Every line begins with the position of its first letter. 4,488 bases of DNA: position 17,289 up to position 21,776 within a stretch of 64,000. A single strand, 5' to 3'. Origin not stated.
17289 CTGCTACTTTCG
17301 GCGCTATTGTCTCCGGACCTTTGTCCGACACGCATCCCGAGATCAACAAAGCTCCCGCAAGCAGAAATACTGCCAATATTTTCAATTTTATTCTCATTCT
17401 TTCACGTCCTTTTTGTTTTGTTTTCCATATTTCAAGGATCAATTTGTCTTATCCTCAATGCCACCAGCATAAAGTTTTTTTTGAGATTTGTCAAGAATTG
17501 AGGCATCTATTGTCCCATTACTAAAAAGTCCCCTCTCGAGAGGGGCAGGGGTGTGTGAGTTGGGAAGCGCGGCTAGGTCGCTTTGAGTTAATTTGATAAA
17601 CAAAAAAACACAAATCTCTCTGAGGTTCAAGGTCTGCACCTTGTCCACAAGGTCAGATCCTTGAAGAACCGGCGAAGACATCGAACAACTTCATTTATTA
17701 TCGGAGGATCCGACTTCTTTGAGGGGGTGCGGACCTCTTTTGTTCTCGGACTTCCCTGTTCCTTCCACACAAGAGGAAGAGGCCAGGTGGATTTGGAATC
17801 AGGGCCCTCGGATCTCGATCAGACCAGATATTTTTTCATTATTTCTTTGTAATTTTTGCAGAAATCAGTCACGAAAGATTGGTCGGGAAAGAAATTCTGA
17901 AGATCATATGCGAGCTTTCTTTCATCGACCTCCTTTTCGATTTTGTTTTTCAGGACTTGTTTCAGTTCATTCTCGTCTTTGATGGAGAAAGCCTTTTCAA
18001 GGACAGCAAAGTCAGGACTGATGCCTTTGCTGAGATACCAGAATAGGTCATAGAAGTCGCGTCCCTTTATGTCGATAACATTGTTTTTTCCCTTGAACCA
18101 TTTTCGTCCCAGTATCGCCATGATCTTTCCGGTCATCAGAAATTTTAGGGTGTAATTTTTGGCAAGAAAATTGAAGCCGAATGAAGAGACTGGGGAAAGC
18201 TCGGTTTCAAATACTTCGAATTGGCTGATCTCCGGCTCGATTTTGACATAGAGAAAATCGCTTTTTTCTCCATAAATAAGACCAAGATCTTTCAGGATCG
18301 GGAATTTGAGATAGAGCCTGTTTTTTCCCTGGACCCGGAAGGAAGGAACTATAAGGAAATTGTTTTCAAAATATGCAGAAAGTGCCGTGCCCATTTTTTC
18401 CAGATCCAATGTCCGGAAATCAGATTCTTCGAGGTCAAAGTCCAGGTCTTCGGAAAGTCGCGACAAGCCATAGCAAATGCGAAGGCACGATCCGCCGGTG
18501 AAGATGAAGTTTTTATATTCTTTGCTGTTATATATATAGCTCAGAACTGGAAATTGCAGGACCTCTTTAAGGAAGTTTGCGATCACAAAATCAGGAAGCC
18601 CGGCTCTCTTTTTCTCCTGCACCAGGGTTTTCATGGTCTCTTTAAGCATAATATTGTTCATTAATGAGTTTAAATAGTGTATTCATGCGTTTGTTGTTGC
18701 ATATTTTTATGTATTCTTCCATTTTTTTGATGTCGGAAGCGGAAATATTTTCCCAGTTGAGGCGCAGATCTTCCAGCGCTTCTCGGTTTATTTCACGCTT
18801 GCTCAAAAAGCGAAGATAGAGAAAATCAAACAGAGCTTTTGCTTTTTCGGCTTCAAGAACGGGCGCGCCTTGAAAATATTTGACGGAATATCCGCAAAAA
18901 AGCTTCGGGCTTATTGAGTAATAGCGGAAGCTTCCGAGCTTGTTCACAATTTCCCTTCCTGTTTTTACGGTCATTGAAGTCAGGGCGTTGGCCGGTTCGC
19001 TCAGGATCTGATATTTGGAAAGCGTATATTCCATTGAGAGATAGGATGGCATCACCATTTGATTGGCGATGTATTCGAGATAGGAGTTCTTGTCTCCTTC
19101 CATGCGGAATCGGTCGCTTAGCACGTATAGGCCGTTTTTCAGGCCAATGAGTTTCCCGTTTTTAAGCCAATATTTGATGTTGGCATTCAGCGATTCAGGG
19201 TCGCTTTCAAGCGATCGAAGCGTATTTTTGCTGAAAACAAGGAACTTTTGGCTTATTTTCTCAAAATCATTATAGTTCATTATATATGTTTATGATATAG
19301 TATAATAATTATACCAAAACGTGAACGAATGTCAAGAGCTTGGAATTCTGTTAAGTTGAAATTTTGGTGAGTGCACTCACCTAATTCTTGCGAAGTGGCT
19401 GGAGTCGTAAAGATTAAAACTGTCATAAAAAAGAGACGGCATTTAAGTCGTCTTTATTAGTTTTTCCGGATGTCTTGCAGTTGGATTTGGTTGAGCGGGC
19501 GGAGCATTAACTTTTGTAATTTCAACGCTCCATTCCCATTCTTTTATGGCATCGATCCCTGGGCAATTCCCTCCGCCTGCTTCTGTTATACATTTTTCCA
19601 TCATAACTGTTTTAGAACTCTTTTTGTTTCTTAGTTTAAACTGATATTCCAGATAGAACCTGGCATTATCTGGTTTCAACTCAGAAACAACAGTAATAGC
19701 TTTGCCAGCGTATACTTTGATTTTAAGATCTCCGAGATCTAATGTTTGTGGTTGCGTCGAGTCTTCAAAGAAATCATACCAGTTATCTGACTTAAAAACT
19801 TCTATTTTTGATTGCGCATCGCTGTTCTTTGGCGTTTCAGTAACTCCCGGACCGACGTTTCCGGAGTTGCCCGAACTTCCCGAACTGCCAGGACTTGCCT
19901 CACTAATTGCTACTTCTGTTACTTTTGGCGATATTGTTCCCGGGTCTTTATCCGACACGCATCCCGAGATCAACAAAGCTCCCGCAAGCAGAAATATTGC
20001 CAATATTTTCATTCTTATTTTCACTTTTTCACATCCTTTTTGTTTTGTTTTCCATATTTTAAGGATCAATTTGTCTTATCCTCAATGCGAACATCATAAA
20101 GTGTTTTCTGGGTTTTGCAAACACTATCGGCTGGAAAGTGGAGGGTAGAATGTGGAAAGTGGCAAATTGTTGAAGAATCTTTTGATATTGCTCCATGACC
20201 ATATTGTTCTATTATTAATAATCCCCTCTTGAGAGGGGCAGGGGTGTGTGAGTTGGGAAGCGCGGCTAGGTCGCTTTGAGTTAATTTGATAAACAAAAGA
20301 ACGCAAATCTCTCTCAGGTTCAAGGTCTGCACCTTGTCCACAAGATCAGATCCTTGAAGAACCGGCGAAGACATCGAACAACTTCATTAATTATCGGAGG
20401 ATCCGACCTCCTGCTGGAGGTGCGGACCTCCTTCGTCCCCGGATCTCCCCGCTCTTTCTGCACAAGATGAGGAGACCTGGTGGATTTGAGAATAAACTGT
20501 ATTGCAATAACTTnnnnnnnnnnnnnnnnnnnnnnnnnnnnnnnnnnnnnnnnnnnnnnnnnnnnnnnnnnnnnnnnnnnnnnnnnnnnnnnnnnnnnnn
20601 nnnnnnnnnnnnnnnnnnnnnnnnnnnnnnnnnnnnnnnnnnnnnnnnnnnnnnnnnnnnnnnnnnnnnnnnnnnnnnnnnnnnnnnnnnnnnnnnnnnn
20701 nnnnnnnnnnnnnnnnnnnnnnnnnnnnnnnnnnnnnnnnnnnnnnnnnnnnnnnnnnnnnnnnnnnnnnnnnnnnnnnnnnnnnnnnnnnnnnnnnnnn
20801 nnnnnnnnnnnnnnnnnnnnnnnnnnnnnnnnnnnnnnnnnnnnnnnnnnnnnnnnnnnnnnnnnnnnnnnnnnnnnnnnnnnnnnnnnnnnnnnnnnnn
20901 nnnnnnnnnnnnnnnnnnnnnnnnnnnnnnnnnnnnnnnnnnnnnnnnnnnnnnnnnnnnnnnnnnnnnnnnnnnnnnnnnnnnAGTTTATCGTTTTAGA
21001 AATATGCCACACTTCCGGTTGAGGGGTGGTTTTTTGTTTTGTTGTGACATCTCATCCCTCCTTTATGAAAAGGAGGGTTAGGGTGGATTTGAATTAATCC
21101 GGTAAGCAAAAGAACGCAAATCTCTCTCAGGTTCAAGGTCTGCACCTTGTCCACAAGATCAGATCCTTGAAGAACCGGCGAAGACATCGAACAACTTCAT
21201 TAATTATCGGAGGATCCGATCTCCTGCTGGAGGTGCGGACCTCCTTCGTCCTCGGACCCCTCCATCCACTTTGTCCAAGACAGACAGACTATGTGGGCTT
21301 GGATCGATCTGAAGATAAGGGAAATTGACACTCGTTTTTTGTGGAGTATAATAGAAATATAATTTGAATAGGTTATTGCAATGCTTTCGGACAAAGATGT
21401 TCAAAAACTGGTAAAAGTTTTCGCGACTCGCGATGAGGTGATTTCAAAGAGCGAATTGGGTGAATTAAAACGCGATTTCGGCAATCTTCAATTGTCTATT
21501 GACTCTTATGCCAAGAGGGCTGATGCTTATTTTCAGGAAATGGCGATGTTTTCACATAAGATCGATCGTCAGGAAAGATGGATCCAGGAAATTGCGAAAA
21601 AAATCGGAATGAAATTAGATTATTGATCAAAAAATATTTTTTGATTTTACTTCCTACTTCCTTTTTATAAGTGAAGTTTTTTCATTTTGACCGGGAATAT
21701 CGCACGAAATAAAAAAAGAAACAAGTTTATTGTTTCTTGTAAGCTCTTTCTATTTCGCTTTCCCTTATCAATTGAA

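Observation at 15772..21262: Family of ~270-nt structured repeats (three full copies, one degenerate, several head hairpins) showing compensatory base changes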

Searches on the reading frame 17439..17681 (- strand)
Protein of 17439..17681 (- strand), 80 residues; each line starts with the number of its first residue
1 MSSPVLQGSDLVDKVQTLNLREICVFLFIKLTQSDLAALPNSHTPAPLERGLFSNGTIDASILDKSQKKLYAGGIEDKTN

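Call 28: find_homologous_proteins(query=A2, max_evalue=10)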
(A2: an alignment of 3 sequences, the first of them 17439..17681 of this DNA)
Query A2 (3 sequences) (80 aa, profile of the alignment): 2 proteins with E <= 10 among 14 candidates.
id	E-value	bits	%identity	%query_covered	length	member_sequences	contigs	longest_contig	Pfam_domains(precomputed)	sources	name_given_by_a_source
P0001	2.9e-46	173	63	100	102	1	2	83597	-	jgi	jgi:hypothetical protein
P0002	4.6e-41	157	100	100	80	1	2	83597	-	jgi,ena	jgi:hypothetical protein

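Call 34: find_encoding_contigs(protein=P0001, flank=10000, max_places=10)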
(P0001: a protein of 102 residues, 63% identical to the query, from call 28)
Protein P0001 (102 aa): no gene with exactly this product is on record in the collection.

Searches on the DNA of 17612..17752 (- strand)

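Call 59: build_rna_model(alignment_id=A3, structure=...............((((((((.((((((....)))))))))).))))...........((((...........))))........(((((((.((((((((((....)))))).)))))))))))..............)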
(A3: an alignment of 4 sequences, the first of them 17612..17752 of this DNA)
Model R1 built from alignment A3 (4 sequences, 141 columns); structure: as given.
model positions 141; base pairs 35; branch points 2; effective number of sequences 1.56; information 0.59 bits per position. Calibrated on 0.2 Mb of random sequence (short: E-values are rough).
structure used (alignment columns):
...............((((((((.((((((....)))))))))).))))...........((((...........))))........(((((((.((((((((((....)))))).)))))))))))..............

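Call 60: search_with_rna_model(model_id=R1, sources=[window, L033, L038, L039, L042, L043, L044, L045, L046, L047, L048], max_evalue=10)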
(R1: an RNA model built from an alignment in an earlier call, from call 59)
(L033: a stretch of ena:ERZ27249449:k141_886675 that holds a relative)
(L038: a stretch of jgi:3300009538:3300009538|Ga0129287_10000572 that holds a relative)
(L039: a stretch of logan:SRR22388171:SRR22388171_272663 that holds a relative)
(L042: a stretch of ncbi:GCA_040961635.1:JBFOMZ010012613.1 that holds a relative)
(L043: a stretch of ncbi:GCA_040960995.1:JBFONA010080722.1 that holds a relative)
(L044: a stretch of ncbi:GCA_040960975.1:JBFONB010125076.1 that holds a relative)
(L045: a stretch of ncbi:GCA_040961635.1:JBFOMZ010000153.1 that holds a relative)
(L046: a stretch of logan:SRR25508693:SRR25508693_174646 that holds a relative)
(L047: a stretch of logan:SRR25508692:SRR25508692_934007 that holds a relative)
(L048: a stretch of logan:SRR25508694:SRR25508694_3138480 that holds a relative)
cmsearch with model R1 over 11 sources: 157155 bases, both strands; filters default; matches with E-value up to 10: 10.
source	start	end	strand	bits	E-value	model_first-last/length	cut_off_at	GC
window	21118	21258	-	167.6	1.7e-50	1-141/141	no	0.51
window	20305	20445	-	166.1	5.1e-50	1-141/141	no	0.52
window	17612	17752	-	163.3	3.7e-49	1-141/141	no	0.48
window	15762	15900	-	100.7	2e-29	1-141/141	no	0.51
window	20322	20436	+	51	9.9e-14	16-130/141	no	0.51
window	21135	21249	+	49.9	2.2e-13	16-130/141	no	0.5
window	17629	17744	+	44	1.6e-11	16-131/141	no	0.48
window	15764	15898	+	20.8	0.00032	1-141/141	no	0.5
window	56264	56422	-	11.6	0.27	1-141/141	no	0.4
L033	16848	17006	+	11.6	0.27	1-141/141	no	0.4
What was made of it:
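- Dyad symmetry: covariance model R1, built on the minus strand, also hits the plus strand of every copy at 44-51 bits (call 60).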

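Call 73: search_with_rna_model(model_id=R1, sources=[L049, L050, L040, L041, L034, L035, L036, L037], max_evalue=10)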
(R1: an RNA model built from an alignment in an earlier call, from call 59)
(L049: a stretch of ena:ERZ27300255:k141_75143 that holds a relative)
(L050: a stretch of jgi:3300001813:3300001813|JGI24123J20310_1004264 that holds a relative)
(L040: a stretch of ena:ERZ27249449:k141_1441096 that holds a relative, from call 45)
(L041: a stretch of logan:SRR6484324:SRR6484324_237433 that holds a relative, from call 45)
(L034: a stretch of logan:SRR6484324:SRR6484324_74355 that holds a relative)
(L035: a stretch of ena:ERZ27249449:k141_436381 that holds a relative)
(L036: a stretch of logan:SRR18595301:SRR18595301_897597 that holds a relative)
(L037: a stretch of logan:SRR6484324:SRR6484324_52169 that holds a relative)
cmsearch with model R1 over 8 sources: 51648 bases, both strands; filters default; matches with E-value up to 10: 6.
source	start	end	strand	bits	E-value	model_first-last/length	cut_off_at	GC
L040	1858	1998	-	167.6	5.6e-51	1-141/141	no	0.51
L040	1045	1185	-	166.1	1.7e-50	1-141/141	no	0.52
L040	1062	1176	+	51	3.3e-14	16-130/141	no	0.51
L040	1875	1989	+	49.9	7.4e-14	16-130/141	no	0.5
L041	1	37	-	30.1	1.3e-07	1-37/141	3'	0.68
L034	6887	7045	+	11.6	0.087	1-141/141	no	0.4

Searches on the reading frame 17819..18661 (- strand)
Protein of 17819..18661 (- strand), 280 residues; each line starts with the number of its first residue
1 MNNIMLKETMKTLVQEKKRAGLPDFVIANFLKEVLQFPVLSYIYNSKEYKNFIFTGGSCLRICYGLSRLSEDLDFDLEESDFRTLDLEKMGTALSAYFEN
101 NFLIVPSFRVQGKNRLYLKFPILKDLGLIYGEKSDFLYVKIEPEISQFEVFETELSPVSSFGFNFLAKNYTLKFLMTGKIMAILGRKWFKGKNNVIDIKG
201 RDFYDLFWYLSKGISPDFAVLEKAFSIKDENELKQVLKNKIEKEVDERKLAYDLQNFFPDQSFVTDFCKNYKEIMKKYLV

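Call 10: search_protein_families(library=pfam, proteins=[window:17819-18661:-], max_evalue=0.01)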
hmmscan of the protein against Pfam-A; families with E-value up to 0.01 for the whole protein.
window:17819-18661:- (280 aa): 1 family
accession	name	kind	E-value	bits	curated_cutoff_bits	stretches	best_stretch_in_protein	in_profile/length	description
PF08843.17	AbiEii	-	2.3e-19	70.7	22.5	1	43-260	6-222/238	Nucleotidyl transferase AbiEii toxin, Type IV TA system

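Call 20: find_encoding_contigs(protein=window:17819-18661:-, flank=10000, max_places=10)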
Protein window:17819-18661:- (280 aa): 1 contig read that carries it; 1 place shown.
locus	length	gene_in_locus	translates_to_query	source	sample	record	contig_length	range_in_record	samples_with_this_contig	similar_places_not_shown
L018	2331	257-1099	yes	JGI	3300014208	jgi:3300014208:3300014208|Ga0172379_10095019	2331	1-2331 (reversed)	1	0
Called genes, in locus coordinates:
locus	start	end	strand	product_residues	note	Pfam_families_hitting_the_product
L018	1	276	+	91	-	?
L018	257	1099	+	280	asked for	PF08843:AbiEii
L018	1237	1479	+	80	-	-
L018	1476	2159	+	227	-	-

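Call 89: search_protein_families(library=padloc, proteins=[window:17819-18661:-], max_evalue=0.001)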
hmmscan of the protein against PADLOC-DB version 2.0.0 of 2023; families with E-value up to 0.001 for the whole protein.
window:17819-18661:- (280 aa): 17 families
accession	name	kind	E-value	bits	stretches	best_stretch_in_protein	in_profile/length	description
PDLC02313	AbiEii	-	5.2e-35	119.2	1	29-263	21-240/254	AbiEii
PDLC02293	AbiEii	-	1.1e-33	114.9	1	29-271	19-259/270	AbiEii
PDLC02296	AbiEii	-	3.5e-23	80.2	1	5-264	3-254/282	AbiEii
PDLC02323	AbiEii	-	2.5e-13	48.2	1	32-248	21-220/248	AbiEii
PDLC02304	AbiEii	-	2.9e-13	48.4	1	39-249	30-223/260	AbiEii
PDLC02330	AbiEii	-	3.1e-12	44.7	1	32-215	7-164/219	AbiEii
PDLC02307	AbiEii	-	8.9e-10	36.7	1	49-79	21-50/219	AbiEii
PDLC02328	AbiEii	-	4.3e-08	31.3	1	47-89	10-49/203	AbiEii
PDLC02321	AbiEii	-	7.7e-08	30.4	1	36-82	28-74/296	AbiEii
PDLC02292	AbiEii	-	8.2e-07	27.1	1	26-131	33-118/283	AbiEii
PDLC02317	AbiEii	-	2.5e-06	24.7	1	39-81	30-74/396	AbiEii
PDLC02324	AbiEii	-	4.2e-06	24.7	1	38-97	12-72/231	AbiEii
PDLC02318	AbiEii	-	5.1e-05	20.8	0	33-90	23-82/280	AbiEii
PDLC02302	AbiEii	-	6.4e-05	20.5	1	24-85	29-83/313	AbiEii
PDLC02288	AbiEii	-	6.6e-05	19.9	0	31-90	32-91/294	AbiEii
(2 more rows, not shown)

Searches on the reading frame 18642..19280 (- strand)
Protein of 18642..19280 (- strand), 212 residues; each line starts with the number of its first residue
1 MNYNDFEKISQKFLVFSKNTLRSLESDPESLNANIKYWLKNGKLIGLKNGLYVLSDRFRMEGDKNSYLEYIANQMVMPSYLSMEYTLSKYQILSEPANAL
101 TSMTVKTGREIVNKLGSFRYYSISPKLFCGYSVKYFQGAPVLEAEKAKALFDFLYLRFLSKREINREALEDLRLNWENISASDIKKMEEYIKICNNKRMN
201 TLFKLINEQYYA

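Call 10: search_protein_families(library=pfam, proteins=[window:18642-19280:-], max_evalue=0.01)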
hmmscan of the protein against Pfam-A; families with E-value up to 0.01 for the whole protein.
window:18642-19280:- (212 aa): 0 families

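Call 89: search_protein_families(library=padloc, proteins=[window:18642-19280:-], max_evalue=0.001)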
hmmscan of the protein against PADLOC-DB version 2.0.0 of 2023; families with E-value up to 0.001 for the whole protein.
window:18642-19280:- (212 aa): 9 families
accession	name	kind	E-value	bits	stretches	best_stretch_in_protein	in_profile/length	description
PDLC02241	AbiEi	-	1.1e-42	144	1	1-210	1-198/199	AbiEi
PDLC02230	AbiEi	-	3.6e-37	125.9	1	16-208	4-191/192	AbiEi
PDLC02272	AbiEi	-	3.6e-30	103.3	1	1-208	1-196/200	AbiEi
PDLC02240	AbiEi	-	1.2e-15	55.7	1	15-208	17-212/216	AbiEi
PDLC02255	AbiEi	-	5.8e-12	43.6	1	15-201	15-178/186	AbiEi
PDLC02274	AbiEi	-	2e-11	42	1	35-208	38-212/217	AbiEi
PDLC02232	AbiEi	-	4.6e-08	31.1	1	11-110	16-114/177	AbiEi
PDLC02267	AbiEi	-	5.3e-07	27.3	1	19-156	25-154/252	AbiEi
PDLC02225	AbiEi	-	8e-05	20.4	1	33-196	33-183/198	AbiEi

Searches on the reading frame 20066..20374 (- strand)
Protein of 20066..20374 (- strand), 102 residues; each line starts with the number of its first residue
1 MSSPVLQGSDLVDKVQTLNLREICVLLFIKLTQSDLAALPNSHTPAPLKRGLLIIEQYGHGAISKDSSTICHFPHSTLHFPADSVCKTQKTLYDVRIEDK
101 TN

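Call 80: search_protein_representatives(protein=window:20066-20374:-)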
Query: 102 residues. Proteins with E-value up to 0.001 (for the whole library): 2; up to 1e-10: 1; up to 1e-30: 0. The best 2 are listed.
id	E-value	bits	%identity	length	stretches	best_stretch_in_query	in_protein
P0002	1.4e-25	105.1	84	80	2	1-53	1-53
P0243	1.7e-05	40.7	41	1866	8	59-86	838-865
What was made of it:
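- Tried and rejected: It found only itself (calls 28, 80).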

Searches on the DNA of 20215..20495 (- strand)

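Call 29: search_dna_similar(query=window:20215-20495:-, collection=plasmids, mode=distant, max_evalue=0.1)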
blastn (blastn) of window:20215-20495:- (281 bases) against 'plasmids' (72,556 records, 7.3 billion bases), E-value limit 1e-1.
No match.

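Call 30: search_dna_similar(query=window:20215-20495:-, collection=phages, mode=distant, max_evalue=0.1)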
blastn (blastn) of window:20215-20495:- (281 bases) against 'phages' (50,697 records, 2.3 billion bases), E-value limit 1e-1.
No match.
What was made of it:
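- Tried and rejected: blastn against plasmids and phages gave nothing (calls 29, 30).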

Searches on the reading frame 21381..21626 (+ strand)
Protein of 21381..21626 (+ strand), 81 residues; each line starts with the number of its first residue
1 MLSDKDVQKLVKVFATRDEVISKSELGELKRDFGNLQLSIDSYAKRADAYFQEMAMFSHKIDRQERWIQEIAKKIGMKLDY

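Call 10: search_protein_families(library=pfam, proteins=[window:21381-21626:+], max_evalue=0.01)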
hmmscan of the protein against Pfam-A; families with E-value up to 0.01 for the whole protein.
window:21381-21626:+ (81 aa): 0 families

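Call 45: find_encoding_contigs(protein=window:21381-21626:+, flank=10000, max_places=10)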
Protein window:21381-21626:+ (81 aa): 2 contigs read that carry it; 2 places shown.
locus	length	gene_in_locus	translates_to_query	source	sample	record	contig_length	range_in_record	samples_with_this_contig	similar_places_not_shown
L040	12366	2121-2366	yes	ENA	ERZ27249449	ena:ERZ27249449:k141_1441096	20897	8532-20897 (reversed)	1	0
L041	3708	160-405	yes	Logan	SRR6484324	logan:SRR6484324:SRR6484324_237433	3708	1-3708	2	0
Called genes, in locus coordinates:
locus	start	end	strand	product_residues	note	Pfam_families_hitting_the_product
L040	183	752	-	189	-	-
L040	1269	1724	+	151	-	-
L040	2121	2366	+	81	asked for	-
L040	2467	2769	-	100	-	-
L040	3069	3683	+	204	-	PF04011:LemA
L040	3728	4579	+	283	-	PF00497:SBP_bac_3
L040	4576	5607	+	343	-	-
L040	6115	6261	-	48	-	-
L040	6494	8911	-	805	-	-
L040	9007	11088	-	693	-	PF01138:RNase_PH, PF03725:RNase_PH_C, PF01138:RNase_PH, PF00013:KH_1, PF00575:S1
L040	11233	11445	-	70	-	-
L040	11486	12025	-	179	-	PF01936:NYN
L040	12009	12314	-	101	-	PF00312:Ribosomal_S15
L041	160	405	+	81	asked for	-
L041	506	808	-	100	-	-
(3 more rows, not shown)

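Call 89: search_protein_families(library=padloc, proteins=[window:21381-21626:+], max_evalue=0.001)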
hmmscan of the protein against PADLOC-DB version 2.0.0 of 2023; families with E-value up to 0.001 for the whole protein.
window:21381-21626:+ (81 aa): 0 families
